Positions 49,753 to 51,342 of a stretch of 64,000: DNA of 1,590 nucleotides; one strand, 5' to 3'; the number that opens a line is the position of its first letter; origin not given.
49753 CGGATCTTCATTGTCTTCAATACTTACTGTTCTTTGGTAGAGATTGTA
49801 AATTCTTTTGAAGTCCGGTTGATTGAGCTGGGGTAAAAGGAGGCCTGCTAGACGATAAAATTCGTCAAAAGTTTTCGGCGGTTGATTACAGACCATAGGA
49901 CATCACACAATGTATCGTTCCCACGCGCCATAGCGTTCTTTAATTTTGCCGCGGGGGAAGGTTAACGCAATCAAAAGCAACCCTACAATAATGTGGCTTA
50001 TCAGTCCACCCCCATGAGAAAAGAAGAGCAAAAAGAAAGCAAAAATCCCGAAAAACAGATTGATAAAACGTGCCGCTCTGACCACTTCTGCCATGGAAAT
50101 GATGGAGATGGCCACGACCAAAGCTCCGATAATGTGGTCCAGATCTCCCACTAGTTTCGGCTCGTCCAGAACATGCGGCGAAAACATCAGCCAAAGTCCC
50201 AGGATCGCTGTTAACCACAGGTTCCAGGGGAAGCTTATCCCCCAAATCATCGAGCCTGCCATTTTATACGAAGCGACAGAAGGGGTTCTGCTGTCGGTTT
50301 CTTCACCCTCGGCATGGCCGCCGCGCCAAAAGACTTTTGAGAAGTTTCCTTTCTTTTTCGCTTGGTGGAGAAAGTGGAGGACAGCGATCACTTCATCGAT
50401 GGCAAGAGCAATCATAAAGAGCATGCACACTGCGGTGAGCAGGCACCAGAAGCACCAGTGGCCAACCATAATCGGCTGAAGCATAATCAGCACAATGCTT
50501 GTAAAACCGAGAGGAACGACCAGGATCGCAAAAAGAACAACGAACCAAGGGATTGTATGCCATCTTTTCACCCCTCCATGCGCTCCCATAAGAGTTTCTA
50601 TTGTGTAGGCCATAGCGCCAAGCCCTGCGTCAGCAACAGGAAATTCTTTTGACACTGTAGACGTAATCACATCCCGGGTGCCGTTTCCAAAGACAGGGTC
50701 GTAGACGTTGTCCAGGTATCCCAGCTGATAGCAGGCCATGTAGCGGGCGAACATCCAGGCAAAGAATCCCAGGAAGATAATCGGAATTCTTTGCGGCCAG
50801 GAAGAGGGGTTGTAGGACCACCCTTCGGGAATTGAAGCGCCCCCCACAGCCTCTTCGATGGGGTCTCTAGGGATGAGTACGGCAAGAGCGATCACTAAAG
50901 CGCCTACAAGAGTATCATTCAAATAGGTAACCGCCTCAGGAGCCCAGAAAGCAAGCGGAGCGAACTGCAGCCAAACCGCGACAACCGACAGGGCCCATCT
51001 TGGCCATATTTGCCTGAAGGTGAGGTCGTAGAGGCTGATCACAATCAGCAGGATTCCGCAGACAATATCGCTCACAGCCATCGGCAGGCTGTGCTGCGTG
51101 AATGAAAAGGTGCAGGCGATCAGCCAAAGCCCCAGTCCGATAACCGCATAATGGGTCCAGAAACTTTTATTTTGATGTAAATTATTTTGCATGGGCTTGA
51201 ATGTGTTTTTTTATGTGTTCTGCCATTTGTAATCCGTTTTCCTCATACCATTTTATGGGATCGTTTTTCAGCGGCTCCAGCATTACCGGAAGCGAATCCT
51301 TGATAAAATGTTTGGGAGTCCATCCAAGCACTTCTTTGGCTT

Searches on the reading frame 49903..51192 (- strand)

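Call 81: search_protein_families(library=pfam, proteins=[window:49903-51192:-], max_evalue=0.001)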
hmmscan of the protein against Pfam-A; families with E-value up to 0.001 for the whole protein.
window:49903-51192:- (429 aa): 2 families
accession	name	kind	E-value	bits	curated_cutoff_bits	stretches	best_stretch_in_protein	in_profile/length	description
PF07884.19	VKOR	-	2.8e-17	63.6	27.5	1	137-265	2-134/134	Vitamin K epoxide reductase family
PF03779.20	SPW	-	6.7e-17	62.2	31.5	2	12-105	1-93/93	SPW repeat domain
